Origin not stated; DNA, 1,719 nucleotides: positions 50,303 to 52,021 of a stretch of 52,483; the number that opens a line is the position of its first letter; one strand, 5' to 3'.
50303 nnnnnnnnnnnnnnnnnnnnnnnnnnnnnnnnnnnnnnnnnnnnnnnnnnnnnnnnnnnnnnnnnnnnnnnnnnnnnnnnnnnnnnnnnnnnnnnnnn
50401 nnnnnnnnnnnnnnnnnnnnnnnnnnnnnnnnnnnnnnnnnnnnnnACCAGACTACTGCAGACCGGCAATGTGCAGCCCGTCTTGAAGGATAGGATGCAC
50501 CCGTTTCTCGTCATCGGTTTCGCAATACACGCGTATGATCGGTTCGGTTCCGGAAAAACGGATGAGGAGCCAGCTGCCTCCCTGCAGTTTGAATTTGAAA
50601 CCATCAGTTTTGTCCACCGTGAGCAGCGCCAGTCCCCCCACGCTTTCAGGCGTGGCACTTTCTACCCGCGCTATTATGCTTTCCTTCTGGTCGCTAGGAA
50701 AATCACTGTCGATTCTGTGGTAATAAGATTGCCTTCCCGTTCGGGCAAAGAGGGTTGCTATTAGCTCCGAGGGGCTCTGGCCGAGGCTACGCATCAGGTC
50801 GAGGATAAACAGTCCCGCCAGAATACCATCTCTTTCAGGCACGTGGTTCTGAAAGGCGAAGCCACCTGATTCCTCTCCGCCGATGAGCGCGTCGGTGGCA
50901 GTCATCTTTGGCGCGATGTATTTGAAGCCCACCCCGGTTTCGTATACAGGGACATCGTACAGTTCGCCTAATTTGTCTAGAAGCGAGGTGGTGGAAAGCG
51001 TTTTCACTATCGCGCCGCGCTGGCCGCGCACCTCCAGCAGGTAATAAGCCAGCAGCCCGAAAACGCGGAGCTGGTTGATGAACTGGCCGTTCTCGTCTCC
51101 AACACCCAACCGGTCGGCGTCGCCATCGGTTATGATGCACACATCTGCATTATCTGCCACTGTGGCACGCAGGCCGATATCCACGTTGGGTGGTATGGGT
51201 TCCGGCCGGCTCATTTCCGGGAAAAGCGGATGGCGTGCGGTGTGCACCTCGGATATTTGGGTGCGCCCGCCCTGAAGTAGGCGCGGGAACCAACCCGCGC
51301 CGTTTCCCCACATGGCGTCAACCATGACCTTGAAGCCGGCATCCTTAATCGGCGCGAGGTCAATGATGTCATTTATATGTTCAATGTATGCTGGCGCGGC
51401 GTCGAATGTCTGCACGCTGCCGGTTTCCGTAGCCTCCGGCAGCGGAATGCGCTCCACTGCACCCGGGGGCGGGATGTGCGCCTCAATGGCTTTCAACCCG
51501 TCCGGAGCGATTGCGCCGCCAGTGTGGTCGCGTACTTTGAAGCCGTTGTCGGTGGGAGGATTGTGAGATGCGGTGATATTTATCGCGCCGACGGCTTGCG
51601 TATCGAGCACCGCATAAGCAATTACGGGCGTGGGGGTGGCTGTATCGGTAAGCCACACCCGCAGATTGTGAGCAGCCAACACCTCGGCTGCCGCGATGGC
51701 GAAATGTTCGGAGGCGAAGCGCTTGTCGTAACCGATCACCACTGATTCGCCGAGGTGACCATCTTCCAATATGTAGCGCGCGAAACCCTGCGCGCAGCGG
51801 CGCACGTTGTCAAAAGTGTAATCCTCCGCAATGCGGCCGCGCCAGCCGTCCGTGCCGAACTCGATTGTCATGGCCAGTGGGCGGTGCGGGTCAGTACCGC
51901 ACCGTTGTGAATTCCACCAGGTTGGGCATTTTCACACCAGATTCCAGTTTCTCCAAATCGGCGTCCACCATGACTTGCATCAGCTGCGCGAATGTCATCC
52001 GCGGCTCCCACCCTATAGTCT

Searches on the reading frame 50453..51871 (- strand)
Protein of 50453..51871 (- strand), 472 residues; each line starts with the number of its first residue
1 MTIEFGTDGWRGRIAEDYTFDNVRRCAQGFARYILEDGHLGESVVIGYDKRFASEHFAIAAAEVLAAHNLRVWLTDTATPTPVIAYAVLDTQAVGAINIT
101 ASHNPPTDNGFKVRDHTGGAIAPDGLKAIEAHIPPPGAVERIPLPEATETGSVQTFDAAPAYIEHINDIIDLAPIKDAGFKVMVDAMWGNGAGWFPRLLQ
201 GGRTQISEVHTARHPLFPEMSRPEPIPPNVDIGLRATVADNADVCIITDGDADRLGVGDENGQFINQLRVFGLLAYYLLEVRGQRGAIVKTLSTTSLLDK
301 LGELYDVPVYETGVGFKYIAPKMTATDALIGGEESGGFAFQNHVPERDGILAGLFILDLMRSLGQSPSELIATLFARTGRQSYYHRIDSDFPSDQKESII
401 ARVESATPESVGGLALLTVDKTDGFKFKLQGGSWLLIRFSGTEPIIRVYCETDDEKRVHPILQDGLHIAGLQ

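Call 10: search_protein_families(library=pfam, proteins=[window:50453-51871:-], max_evalue=0.01)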
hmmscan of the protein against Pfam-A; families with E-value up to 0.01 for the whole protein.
window:50453-51871:- (472 aa): 4 families
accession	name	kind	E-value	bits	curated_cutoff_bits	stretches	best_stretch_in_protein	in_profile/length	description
PF02878.22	PGM_PMM_I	-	2e-36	125.1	22.5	1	3-133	2-131/138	Phosphoglucomutase/phosphomannomutase, alpha/beta/alpha domain I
PF02880.22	PGM_PMM_III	-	2.3e-26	92.6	20.7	1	270-376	5-113/115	Phosphoglucomutase/phosphomannomutase, alpha/beta/alpha domain III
PF02879.22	PGM_PMM_II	-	4.2e-20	72.7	29.3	1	161-262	2-103/103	Phosphoglucomutase/phosphomannomutase, alpha/beta/alpha domain II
PF00408.26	PGM_PMM_IV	-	1.9e-09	37.9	23.1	1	420-461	21-61/68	Phosphoglucomutase/phosphomannomutase, C-terminal domain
